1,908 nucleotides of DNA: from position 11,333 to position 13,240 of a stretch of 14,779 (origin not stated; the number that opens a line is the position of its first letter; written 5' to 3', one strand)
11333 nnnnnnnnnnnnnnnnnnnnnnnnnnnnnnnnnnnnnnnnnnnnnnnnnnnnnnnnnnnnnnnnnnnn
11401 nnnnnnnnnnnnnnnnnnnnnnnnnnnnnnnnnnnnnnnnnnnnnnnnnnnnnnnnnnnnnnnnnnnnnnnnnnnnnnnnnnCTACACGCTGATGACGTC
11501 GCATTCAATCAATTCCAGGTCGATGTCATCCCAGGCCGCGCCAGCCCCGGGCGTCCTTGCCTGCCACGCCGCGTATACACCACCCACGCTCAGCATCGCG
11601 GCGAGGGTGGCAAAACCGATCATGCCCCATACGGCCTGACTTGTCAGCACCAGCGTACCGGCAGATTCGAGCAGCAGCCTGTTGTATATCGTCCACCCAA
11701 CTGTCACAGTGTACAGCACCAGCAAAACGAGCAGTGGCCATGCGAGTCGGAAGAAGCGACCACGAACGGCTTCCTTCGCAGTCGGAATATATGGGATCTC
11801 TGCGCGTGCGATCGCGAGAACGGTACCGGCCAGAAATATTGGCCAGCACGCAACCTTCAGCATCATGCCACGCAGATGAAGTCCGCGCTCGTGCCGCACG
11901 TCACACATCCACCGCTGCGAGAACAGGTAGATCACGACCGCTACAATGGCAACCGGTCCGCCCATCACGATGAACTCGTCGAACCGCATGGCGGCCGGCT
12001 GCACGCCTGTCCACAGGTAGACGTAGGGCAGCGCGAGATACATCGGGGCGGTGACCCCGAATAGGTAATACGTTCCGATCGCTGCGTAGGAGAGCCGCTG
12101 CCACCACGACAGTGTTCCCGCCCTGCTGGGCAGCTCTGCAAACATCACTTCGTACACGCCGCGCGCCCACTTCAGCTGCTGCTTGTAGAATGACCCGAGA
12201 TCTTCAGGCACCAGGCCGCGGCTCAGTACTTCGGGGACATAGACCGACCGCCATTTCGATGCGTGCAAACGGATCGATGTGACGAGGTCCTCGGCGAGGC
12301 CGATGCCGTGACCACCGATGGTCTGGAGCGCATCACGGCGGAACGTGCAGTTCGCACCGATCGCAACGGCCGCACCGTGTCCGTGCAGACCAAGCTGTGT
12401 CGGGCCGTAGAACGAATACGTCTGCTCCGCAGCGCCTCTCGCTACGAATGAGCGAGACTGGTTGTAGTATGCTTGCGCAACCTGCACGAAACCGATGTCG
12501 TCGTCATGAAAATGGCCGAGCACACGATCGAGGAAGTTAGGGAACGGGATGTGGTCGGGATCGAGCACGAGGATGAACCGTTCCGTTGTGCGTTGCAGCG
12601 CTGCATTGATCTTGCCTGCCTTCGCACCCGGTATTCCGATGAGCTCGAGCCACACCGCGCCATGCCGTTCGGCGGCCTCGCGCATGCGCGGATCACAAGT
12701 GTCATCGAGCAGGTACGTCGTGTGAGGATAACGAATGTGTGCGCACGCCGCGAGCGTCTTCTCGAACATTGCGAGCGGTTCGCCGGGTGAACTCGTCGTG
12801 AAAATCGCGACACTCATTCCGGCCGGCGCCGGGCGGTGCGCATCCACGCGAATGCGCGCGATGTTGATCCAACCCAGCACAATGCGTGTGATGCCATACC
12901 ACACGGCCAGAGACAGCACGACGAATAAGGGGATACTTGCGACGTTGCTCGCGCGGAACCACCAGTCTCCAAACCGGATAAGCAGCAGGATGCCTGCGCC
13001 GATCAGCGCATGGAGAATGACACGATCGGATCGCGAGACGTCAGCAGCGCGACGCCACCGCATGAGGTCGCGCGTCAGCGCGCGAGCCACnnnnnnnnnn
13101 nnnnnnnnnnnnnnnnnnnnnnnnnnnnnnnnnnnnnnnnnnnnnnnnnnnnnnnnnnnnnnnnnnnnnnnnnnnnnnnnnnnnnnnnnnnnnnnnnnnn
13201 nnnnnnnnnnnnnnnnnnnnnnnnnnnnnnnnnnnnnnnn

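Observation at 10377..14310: Compact three-gene synthase-dependent exopolysaccharide module: TPR/beta-barrel porin, GT2 synthase and GH26-like hydrolase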

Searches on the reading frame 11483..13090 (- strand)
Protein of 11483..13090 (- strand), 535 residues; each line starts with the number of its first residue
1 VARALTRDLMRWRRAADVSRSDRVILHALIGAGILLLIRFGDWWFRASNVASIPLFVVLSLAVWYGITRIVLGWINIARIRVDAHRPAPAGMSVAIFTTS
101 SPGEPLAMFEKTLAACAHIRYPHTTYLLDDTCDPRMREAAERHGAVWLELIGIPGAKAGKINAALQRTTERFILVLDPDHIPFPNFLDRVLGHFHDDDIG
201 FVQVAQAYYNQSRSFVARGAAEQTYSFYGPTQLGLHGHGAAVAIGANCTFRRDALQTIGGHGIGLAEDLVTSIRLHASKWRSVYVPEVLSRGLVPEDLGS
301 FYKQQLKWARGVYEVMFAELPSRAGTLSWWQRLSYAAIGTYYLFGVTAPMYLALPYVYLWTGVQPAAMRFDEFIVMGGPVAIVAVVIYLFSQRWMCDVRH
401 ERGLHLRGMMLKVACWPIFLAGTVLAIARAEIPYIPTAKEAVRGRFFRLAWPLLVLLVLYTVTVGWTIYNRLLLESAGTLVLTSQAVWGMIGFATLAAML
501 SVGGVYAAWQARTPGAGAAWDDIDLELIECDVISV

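Call 7: search_protein_families(library=pfam, proteins=[window:11483-13090:-], max_evalue=0.01)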
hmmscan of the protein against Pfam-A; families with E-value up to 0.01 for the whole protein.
window:11483-13090:- (535 aa): 5 families
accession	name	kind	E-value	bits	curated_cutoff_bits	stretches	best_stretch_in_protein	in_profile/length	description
PF13632.12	Glyco_trans_2_3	-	1.2e-21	77.9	27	1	172-361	1-195/198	Glycosyl transferase family group 2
PF13641.12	Glyco_tranf_2_3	-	2.3e-18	67.5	27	1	129-311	37-230/230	Glycosyltransferase like family 2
PF13506.12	Glyco_transf_21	-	3.6e-12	46.5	21.7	1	156-310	17-174/174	Glycosyl transferase family 21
PF03552.20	Cellulose_synt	-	6e-11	42.1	24.7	1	265-362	422-525/722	Cellulose synthase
PF00535.33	Glycos_transf_2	-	5.6e-09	36.6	23.3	1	157-258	66-167/168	Glycosyl transferase family 2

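Call 8: search_protein_families(library=ncbifam, proteins=[window:11483-13090:-], max_evalue=0.01)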
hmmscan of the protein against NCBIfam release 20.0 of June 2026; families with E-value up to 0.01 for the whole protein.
window:11483-13090:- (535 aa): 6 families
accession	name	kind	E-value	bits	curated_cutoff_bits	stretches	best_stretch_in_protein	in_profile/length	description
TIGR03030.1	CelA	equivalog_domain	7.5e-47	159.8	699.1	1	28-502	59-562/714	UDP-forming cellulose synthase catalytic subunit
NF008558.0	PRK11498.1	equivalog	1.1e-30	106.3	992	1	57-360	234-549/872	UDP-forming cellulose synthase catalytic subunit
TIGR03937.1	PgaC_IcaA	equivalog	4.2e-16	58.9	422.3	1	245-429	202-389/407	poly-beta-1,6-N-acetyl-D-glucosamine synthase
TIGR03965.1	mycofact_glyco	equivalog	6.4e-10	38.5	280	1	109-315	89-303/467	mycofactocin biosynthesis glycosyltransferase MftF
TIGR03472.1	HpnI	equivalog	7.1e-09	35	310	1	165-315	122-275/373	bacteriohopanetetrol glucosamine biosynthesis glycosyltransferase HpnI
TIGR04242.1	nodulat_NodC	equivalog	1.7e-08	33.8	550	1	158-314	121-286/395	chitooligosaccharide synthase NodC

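Call 10: search_solved_structures(query=window:11483-13090:-, max_evalue=0.001)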
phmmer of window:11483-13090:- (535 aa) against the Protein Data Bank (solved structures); distinct sequences matched with E-value up to 0.001: 10.
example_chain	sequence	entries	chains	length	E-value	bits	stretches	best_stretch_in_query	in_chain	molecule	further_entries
5ej1_A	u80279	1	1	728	6e-33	117.7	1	91-394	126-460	Putative cellulose synthase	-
4hg6_A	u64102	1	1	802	6.6e-33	117.5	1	92-394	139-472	Cellulose Synthase Subunit A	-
4p00_A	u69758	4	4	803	6.6e-33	117.5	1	92-394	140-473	Cellulose Synthase A subunit | Cellulose Synthase subunit A | Putative cellulose synthase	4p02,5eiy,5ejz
7lby_A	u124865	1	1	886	1e-24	90.5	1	50-360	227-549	Cellulose synthase catalytic subunit [UDP-forming]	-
9b8v_E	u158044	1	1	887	1e-24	90.5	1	50-360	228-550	Cellulose synthase catalytic subunit [UDP-forming]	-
9fmv_A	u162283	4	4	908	1.1e-24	90.4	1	50-360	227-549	Cellulose synthase catalytic subunit [UDP-forming]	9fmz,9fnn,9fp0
8vht_A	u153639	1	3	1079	3.9e-09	39.1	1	259-362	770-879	Cellulose synthase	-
6wlb_A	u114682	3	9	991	1.5e-08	37.2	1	258-395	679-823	Cellulose synthase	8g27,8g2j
7d5k_A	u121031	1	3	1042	7.7e-08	34.8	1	264-370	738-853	Cellulose synthase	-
7ck3_A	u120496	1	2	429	2.4e-05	26.5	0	259-311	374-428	Cellulose synthase A catalytic subunit 3 [UDP-forming],Cellulose synthase A catalytic subu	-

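Call 50: search_dna_similar(query=window:11483-13090:-, collection=plasmids, mode=protein, max_rows=30, rows=best)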
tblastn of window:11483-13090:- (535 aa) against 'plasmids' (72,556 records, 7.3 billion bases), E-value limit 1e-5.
Records with a match: 703; places in all: 819; records where one place covers at least 80% of the query: 2.
Best place of each record, by identity: <60% 703.
By first word of the organism name: Escherichia 133; Ralstonia 129; Rhizobium 115; Sinorhizobium 96; Agrobacterium 32; Bradyrhizobium 27; Ensifer 15; Klebsiella 12; Pantoea 8; Azospirillum 7; and 62 more.
By predicted mobility (MOB-suite, as given by PLSDB): non-mobilizable 316; mobilizable 264; conjugative 123.
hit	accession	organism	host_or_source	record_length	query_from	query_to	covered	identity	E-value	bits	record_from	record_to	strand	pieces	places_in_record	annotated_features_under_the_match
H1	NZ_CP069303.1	Shinella sp. PSBB067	monoisolate,Minnesota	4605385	57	502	83%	27.7%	6e-24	114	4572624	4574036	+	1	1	none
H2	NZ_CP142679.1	Escherichia coli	goose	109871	57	439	72%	27.8%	6e-24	114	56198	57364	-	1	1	bcsA: UDP-forming cellulose synthase catalytic subunit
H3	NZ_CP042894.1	Escherichia coli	food,raw milk cheese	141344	57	439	72%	27.8%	6e-24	114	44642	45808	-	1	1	bcsA: UDP-forming cellulose synthase catalytic subunit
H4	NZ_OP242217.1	Escherichia coli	Homo sapiens,stool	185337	57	439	72%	27.8%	6e-24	114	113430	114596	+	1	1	bcsA: UDP-forming cellulose synthase catalytic subunit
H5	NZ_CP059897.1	Ciceribacter thiooxidans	mixed culture,soil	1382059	40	430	73%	27.2%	9e-24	113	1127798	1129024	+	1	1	none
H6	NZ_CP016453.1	Sphingobium sp. RAC03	Microbial isolate,Algal phycosphere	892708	89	510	79%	25.0%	1e-26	122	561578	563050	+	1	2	glycosyltransferase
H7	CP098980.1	Escherichia coli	culture,Pooled faeces sample collected ...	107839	57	439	72%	27.5%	4e-24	114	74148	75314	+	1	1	bcsA: UDP-forming cellulose synthase catalytic subunit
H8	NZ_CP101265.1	Escherichia coli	Homo sapiens,cell culture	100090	57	439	72%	27.5%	4e-24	114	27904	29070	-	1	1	bcsA: UDP-forming cellulose synthase catalytic subunit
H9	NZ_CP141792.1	Escherichia coli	duck,mixed culture,fece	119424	57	439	72%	27.5%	4e-24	114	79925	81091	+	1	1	bcsA: UDP-forming cellulose synthase catalytic subunit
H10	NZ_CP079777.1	Escherichia coli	Duck,fresh fecal,fresh fecal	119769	57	439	72%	27.5%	4e-24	114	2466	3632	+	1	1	bcsA: UDP-forming cellulose synthase catalytic subunit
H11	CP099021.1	Escherichia coli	culture,Pooled faeces sample collected ...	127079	57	439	72%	27.5%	4e-24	114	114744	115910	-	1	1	bcsA: UDP-forming cellulose synthase catalytic subunit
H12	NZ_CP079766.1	Escherichia coli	Duck,cloacal swabs,cloacal swab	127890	57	439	72%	27.5%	4e-24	114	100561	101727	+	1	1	bcsA: UDP-forming cellulose synthase catalytic subunit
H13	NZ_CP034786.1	Escherichia coli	cell culture,feces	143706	57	439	72%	27.5%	4e-24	114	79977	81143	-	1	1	bcsA: UDP-forming cellulose synthase catalytic subunit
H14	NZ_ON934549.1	Escherichia coli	-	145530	57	439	72%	27.5%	4e-24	114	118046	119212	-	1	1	bcsA: UDP-forming cellulose synthase catalytic subunit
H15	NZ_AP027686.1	Escherichia coli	-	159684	57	439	72%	27.5%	4e-24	114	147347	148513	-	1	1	bcsA: UDP-forming cellulose synthase catalytic subunit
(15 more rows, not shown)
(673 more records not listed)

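Call 60: search_dna_similar(query=window:11483-13090:-, collection=plasmids, mode=protein, max_rows=60, rows=spread)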
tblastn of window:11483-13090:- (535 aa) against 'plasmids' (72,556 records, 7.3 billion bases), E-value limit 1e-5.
Records with a match: 703; places in all: 819; records where one place covers at least 80% of the query: 2.
Best place of each record, by identity: <60% 703.
By first word of the organism name: Escherichia 133; Ralstonia 129; Rhizobium 115; Sinorhizobium 96; Agrobacterium 32; Bradyrhizobium 27; Ensifer 15; Klebsiella 12; Pantoea 8; Azospirillum 7; and 62 more.
By predicted mobility (MOB-suite, as given by PLSDB): non-mobilizable 316; mobilizable 264; conjugative 123.
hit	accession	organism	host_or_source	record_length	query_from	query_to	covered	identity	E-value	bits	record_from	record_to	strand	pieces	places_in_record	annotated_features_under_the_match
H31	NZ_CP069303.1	Shinella sp. PSBB067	monoisolate,Minnesota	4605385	57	502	83%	27.7%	6e-24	114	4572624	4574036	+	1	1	none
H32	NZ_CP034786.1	Escherichia coli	cell culture,feces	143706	57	439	72%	27.5%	4e-24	114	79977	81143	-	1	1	bcsA: UDP-forming cellulose synthase catalytic subunit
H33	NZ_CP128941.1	Escherichia coli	-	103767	57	439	72%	27.5%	4e-24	114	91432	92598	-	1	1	bcsA: UDP-forming cellulose synthase catalytic subunit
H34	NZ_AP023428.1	Escherichia coli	-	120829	57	439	72%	27.5%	4e-24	114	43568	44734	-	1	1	bcsA: UDP-forming cellulose synthase catalytic subunit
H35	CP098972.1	Escherichia coli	culture,Pooled faeces sample collected ...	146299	57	439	72%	27.5%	4e-24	114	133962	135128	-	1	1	bcsA: UDP-forming cellulose synthase catalytic subunit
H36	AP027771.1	Escherichia coli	Homo sapiens,whole organism,feces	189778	57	439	72%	27.5%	4e-24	114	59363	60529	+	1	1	hypothetical protein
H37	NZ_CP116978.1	Escherichia coli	Sus scrofa,whole genome,feces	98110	57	439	72%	27.5%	4e-24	114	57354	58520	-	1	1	bcsA: UDP-forming cellulose synthase catalytic subunit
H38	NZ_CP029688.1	Escherichia coli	single strain,air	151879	57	439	72%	27.5%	4e-24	114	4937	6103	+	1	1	bcsA: UDP-forming cellulose synthase catalytic subunit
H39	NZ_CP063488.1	Escherichia coli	Gallus gallus,chicken stool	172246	57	439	72%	27.5%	4e-24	114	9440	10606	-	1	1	bcsA: UDP-forming cellulose synthase catalytic subunit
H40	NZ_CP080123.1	Escherichia coli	chicken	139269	57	439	72%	27.5%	5e-24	114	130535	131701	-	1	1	bcsA: UDP-forming cellulose synthase catalytic subunit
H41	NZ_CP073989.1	Escherichia coli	Poultry,pure culture,Cloacal sample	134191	57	439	72%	27.3%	2e-23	112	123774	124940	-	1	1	bcsA: UDP-forming cellulose synthase catalytic subunit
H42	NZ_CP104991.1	Rhizobium sp. CC-CFT758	cell culture,agricultural soil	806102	57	394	63%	29.8%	5e-26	120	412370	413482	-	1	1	bcsA: UDP-forming cellulose synthase catalytic subunit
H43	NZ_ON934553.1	Escherichia coli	-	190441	93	439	65%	28.4%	9e-24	113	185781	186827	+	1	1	bcsA: UDP-forming cellulose synthase catalytic subunit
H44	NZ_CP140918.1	Sinorhizobium medicae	Medicago lupulina,whole organism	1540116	91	427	63%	28.6%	4e-29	130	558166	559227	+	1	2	none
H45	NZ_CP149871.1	Sinorhizobium medicae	Melilotus albus,Cell Culture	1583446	91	427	63%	28.3%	1e-28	128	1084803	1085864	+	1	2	none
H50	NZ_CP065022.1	Sinorhizobium meliloti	Medicago sativa subsp. varia (Martyn) ...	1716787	89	427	63%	27.3%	1e-28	128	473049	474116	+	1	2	none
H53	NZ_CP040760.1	Paracoccus liaowanqingii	Tibetan antelope,cell culture,feces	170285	92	452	67%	25.6%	7e-22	107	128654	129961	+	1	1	glycosyltransferase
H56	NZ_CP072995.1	Loktanella salsilacus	-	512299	40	393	66%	25.2%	1e-26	122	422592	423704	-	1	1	glycosyltransferase family 2 protein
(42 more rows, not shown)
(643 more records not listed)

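Call 61: get_annotated_region(hit=H50, flank=3500)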
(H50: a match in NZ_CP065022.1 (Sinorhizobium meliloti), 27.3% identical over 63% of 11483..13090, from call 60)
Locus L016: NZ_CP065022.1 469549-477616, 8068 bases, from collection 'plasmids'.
description: Sinorhizobium meliloti strain S35m plasmid pSymB, complete sequence
organism: Sinorhizobium meliloti (NCBI taxid 382)
taxonomy: Bacteria; Pseudomonadota; Alphaproteobacteria; Hyphomicrobiales; Rhizobiaceae; Sinorhizobium; Sinorhizobium meliloti
host: -; source: Medicago sativa subsp. varia (Martyn) Arcang; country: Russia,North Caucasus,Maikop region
typing (MOB-suite, as given by PLSDB): mobilizable; relaxase MOBQ
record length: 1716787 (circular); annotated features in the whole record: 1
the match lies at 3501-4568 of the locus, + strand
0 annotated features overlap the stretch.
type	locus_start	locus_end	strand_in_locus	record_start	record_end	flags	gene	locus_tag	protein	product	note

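Call 65: search_protein_families(library=pfam, proteins=[L016:3126-5081:+, L016:2233-3219:+, L016:1187-2233:+, L016:5086-5700:+, L016:5697-6674:+], max_evalue=0.001)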
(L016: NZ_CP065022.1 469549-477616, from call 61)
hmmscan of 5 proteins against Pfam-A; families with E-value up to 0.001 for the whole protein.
L016:3126-5081:+ (651 aa): 4 families
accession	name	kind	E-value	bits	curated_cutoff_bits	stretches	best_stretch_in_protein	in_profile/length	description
PF13632.12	Glyco_trans_2_3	-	1.2e-14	55.1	27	1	224-427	2-183/198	Glycosyl transferase family group 2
PF13641.12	Glyco_tranf_2_3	-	4e-14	53.6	27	1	132-362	4-229/230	Glycosyltransferase like family 2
PF13506.12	Glyco_transf_21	-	3.2e-13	49.9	21.7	1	219-362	29-174/174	Glycosyl transferase family 21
PF03552.20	Cellulose_synt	-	0.00011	21.3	24.7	1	296-441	401-551/722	Cellulose synthase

L016:2233-3219:+ (328 aa): 7 families
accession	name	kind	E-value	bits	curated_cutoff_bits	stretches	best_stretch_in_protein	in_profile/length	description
PF01370.27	Epimerase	-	5.6e-61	206.4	20.9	1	6-254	1-240/240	NAD dependent epimerase/dehydratase family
PF16363.11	GDP_Man_Dehyd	-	2.4e-50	172.3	27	1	7-310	1-325/332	GDP-mannose 4,6 dehydratase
PF01073.25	3Beta_HSD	-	1.3e-17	64.2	22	1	7-244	1-234/280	3-beta hydroxysteroid dehydrogenase/isomerase family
PF04321.23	RmlD_sub_bind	-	1.2e-14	54.5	27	1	5-160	2-142/287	RmlD substrate binding domain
PF02719.21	Polysacc_synt_2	-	3.5e-13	49.8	20.2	1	6-175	1-173/293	Polysaccharide biosynthesis protein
PF07993.18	NAD_binding_4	-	7.4e-07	29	20.1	1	67-165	87-199/258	Male sterility protein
PF13460.12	NAD_binding_10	-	0.00025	21.4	27.2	1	10-169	1-142/184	NAD(P)H-binding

L016:1187-2233:+ (348 aa): 6 families
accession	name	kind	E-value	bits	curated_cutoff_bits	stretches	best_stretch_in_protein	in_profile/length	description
PF01370.27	Epimerase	-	1.6e-52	178.7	20.9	1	31-258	1-230/240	NAD dependent epimerase/dehydratase family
PF16363.11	GDP_Man_Dehyd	-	8.6e-50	170.5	27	1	32-328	1-331/332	GDP-mannose 4,6 dehydratase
PF02719.21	Polysacc_synt_2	-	3.6e-06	26.8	20.2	0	31-136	1-121/293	Polysaccharide biosynthesis protein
PF01073.25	3Beta_HSD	-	4.3e-06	26.4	22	1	32-245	1-221/280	3-beta hydroxysteroid dehydrogenase/isomerase family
PF04321.23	RmlD_sub_bind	-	5.7e-06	26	27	1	30-291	2-238/287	RmlD substrate binding domain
PF07993.18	NAD_binding_4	-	1.2e-05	25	20.1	0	33-57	1-28/258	Male sterility protein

L016:5086-5700:+ (204 aa): 1 family
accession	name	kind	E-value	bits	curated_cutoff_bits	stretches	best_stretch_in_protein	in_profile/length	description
PF06191.17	DUF995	-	2.5e-59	199.5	20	1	32-169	2-140/140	Protein of unknown function (DUF995)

L016:5697-6674:+ (325 aa): 1 family
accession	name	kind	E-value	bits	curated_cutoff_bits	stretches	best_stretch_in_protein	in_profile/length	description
PF02156.21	Glyco_hydro_26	-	6.6e-07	29.4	20.2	1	146-227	151-236/311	Glycosyl hydrolase family 26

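Call 89: search_solved_structures(query=window:11483-13090:-, max_evalue=1e-20, show_alignments=1)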
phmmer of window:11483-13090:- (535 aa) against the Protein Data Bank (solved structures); distinct sequences matched with E-value up to 1e-20: 6.
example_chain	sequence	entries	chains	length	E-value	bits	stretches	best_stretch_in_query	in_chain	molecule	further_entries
5ej1_A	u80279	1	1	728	6e-33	117.7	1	91-394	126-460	Putative cellulose synthase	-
4hg6_A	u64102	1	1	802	6.6e-33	117.5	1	92-394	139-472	Cellulose Synthase Subunit A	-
4p00_A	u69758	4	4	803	6.6e-33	117.5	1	92-394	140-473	Cellulose Synthase A subunit | Cellulose Synthase subunit A | Putative cellulose synthase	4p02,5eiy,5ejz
7lby_A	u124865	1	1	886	1e-24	90.5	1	50-360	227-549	Cellulose synthase catalytic subunit [UDP-forming]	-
9b8v_E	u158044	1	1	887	1e-24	90.5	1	50-360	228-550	Cellulose synthase catalytic subunit [UDP-forming]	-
9fmv_A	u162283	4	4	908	1.1e-24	90.4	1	50-360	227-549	Cellulose synthase catalytic subunit [UDP-forming]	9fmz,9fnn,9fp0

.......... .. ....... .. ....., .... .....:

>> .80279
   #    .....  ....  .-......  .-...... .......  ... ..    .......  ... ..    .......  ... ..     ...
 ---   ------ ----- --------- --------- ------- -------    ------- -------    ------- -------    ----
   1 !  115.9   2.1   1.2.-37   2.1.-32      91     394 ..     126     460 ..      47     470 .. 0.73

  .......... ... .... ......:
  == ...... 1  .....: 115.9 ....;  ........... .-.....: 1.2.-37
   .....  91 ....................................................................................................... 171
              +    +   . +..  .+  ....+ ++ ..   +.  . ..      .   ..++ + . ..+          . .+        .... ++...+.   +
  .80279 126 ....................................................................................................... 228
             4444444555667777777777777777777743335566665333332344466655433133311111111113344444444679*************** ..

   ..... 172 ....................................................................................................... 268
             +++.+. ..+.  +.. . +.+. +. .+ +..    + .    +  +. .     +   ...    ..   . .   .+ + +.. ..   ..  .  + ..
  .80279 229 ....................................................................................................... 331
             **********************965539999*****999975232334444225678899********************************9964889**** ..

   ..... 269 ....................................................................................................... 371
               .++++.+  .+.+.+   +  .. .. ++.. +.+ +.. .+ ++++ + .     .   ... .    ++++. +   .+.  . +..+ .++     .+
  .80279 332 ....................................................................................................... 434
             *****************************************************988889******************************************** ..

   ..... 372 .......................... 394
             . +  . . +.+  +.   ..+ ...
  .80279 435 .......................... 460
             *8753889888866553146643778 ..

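Call 90: get_annotated_region(hit=H6, flank=6000)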
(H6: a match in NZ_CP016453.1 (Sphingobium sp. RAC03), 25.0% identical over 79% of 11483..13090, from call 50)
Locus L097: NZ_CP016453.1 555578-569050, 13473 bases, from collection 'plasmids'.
description: Sphingobium sp. RAC03 plasmid pBSY17_1, complete sequence
organism: Sphingobium sp. RAC03 (NCBI taxid 1843368)
taxonomy: Bacteria; Pseudomonadota; Alphaproteobacteria; Sphingomonadales; Sphingomonadaceae; Sphingobium; Sphingobium sp. RAC03
host: -; source: Microbial isolate,Algal phycosphere; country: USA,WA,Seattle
typing (MOB-suite, as given by PLSDB): non-mobilizable; mating-pair formation MPF_F
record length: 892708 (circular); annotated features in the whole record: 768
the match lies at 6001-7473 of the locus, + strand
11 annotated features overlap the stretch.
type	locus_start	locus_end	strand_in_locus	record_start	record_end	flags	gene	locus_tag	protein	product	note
CDS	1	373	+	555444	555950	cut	-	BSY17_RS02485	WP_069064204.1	2Fe-2S iron-sulfur cluster-binding protein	-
CDS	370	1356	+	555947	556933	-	-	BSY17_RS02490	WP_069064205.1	xanthine dehydrogenase family protein subunit M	-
CDS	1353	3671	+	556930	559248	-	-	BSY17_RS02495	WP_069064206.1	xanthine dehydrogenase family protein molybdopterin-binding subunit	-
CDS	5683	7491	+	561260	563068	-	-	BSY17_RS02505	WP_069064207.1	glycosyltransferase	-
CDS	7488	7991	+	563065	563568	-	-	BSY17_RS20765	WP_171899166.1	SPOR domain-containing protein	-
CDS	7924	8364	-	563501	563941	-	-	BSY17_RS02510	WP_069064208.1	ATP-binding protein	GO:0007165 - signal transduction [Evidence IEA]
CDS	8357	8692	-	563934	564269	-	-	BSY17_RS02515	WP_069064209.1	STAS domain-containing protein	-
CDS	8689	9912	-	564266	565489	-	-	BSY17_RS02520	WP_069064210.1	SpoIIE family protein phosphatase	-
CDS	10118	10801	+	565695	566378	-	bcsS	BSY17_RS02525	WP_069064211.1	cellulose biosynthesis protein BcsS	-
CDS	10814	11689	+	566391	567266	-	-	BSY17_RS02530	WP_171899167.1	glycoside hydrolase family 16 protein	-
CDS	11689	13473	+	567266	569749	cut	-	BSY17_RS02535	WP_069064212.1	CHASE3 domain-containing protein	-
